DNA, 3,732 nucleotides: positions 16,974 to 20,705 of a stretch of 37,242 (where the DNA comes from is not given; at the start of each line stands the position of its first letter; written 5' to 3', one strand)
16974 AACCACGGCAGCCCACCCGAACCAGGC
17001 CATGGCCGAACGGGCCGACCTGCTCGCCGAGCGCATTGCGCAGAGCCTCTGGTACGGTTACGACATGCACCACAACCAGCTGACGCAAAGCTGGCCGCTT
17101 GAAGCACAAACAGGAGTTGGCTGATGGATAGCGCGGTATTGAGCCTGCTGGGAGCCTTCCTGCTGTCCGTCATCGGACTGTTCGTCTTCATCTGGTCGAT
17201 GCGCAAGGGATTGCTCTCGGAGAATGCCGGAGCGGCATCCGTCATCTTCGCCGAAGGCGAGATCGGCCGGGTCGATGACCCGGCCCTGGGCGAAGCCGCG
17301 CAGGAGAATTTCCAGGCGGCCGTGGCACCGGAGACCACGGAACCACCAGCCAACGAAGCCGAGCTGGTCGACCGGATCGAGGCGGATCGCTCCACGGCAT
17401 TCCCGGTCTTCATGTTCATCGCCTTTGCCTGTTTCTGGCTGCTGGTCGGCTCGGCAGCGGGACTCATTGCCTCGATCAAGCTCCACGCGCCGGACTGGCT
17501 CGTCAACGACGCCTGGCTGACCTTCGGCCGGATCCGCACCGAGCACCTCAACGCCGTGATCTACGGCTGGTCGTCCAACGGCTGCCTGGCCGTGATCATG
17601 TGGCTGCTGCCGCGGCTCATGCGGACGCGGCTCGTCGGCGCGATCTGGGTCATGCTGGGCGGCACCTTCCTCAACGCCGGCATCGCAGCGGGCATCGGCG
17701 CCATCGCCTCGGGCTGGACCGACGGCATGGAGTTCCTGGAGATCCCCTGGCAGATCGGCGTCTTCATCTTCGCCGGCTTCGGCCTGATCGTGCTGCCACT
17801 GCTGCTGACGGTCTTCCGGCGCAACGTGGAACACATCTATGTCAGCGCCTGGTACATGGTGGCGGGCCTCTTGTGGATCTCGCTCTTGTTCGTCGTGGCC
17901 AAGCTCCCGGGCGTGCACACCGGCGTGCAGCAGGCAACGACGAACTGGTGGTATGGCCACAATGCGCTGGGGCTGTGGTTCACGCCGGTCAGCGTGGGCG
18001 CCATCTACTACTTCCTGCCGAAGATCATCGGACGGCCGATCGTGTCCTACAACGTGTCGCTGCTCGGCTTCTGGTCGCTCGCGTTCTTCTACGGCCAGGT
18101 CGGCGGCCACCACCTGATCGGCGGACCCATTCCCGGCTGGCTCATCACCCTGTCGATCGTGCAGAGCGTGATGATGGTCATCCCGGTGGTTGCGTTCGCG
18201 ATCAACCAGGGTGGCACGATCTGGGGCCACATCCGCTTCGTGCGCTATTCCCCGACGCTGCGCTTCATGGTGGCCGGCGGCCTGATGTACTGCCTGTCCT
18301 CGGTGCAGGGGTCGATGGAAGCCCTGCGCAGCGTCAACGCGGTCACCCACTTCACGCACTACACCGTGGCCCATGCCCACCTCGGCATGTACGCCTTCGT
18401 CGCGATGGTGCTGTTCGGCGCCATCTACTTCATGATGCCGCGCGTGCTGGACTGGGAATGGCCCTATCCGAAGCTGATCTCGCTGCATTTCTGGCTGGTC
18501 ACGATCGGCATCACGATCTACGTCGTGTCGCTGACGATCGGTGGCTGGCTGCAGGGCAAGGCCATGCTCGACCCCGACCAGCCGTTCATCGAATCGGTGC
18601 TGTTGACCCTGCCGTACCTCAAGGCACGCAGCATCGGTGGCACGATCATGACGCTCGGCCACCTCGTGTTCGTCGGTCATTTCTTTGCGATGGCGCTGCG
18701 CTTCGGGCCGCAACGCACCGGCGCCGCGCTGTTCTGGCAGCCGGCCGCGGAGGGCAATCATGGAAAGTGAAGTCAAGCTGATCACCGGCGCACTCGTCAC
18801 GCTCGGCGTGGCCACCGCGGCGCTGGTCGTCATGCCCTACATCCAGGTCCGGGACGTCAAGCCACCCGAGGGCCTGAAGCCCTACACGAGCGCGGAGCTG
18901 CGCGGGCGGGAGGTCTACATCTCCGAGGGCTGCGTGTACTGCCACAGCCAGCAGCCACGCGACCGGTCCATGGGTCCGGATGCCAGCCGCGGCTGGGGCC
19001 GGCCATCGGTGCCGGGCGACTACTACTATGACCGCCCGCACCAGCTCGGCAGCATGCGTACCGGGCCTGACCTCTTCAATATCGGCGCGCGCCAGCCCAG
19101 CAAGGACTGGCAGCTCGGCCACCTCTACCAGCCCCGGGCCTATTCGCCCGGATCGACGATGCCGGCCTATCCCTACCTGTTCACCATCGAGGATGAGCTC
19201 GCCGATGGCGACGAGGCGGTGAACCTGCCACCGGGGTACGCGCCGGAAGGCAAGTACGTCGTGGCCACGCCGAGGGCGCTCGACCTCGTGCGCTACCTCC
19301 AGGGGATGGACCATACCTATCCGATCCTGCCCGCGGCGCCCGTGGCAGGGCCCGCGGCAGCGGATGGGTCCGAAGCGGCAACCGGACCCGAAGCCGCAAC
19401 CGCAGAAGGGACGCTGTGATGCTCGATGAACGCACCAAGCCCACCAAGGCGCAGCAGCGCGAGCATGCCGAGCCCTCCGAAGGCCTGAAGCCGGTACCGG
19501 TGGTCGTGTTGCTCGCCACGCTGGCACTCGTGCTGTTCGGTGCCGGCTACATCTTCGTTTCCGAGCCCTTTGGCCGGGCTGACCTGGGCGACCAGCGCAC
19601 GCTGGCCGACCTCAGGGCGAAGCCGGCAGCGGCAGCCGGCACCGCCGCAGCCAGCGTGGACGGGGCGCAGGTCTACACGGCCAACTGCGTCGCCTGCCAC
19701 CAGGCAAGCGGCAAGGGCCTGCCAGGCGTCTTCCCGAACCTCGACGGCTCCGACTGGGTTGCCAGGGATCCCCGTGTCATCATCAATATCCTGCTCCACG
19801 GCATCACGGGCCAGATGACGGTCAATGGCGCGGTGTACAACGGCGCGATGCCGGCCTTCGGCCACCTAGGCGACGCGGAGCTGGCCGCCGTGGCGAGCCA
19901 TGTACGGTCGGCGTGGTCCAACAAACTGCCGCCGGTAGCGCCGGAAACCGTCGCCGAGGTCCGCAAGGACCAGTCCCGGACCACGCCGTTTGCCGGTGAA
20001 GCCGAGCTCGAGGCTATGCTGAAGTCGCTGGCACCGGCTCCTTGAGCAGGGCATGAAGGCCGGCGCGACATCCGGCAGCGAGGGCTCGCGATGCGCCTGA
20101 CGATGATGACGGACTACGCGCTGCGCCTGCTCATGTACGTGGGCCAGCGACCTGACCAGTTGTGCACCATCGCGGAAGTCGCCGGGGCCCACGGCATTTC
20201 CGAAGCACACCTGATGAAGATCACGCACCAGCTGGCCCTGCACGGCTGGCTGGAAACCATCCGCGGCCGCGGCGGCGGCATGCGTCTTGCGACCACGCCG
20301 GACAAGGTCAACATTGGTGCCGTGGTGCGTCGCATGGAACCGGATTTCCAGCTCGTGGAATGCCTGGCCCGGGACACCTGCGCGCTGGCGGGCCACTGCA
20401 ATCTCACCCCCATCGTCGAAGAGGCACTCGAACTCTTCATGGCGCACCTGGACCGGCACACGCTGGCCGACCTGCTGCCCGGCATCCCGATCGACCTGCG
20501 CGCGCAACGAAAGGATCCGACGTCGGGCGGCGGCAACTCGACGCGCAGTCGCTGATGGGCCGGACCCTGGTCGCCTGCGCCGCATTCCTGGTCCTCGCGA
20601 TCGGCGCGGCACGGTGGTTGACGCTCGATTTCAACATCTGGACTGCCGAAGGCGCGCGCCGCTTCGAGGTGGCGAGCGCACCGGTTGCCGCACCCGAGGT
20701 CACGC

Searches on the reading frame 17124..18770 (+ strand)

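Call 14: search_protein_families(library=pfam, proteins=[window:17124-18770:+], max_evalue=0.001)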
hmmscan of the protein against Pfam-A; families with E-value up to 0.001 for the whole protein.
window:17124-18770:+ (548 aa): 1 family
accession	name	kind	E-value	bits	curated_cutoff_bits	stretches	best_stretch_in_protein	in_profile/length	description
PF00115.25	COX1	-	3.4e-81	273.8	34.8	1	95-508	3-436/436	Cytochrome C and Quinol oxidase polypeptide I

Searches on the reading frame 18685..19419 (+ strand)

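Call 14: search_protein_families(library=pfam, proteins=[window:18685-19419:+], max_evalue=0.001)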
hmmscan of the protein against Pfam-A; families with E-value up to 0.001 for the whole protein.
window:18685-19419:+ (244 aa): 1 family
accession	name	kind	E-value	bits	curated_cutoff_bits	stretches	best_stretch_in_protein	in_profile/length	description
PF02433.20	FixO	-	9.1e-37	127.1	29.6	1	29-172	8-147/219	Cytochrome C oxidase, mono-heme subunit/FixO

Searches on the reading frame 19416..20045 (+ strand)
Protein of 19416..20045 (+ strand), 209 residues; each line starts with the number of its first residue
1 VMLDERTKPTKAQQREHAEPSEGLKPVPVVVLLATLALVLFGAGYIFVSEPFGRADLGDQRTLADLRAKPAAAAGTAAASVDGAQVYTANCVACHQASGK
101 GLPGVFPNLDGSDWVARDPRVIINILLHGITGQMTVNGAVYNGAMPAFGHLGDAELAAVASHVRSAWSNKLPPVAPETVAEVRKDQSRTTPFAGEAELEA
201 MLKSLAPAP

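Call 15: search_protein_families(library=pfam, proteins=[window:19416-20045:+], max_evalue=0.001)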
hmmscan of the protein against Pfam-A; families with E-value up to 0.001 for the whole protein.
window:19416-20045:+ (209 aa): 2 families
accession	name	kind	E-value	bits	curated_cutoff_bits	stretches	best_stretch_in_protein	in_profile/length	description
PF13442.11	Cytochrome_CBB3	-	6.9e-13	49.2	27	1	82-163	5-68/68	Cytochrome C oxidase, cbb3-type, subunit III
PF00034.26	Cytochrom_C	-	1.2e-12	49.4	21.3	1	81-167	2-90/90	Cytochrome c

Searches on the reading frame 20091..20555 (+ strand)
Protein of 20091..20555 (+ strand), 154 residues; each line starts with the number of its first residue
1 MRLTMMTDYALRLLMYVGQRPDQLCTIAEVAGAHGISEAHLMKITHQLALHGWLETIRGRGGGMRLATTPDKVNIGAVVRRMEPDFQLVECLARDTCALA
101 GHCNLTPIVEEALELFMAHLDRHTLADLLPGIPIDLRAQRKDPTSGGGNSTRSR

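Call 15: search_protein_families(library=pfam, proteins=[window:20091-20555:+], max_evalue=0.001)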
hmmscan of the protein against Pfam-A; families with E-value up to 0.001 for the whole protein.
window:20091-20555:+ (154 aa): 2 families
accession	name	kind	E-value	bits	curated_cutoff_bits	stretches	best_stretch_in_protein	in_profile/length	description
PF02082.26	Rrf2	-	1e-30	107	30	1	4-129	2-130/132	Iron-dependent Transcriptional regulator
PF12802.13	MarR_2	-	0.00099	19.7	27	0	10-61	7-57/61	MarR family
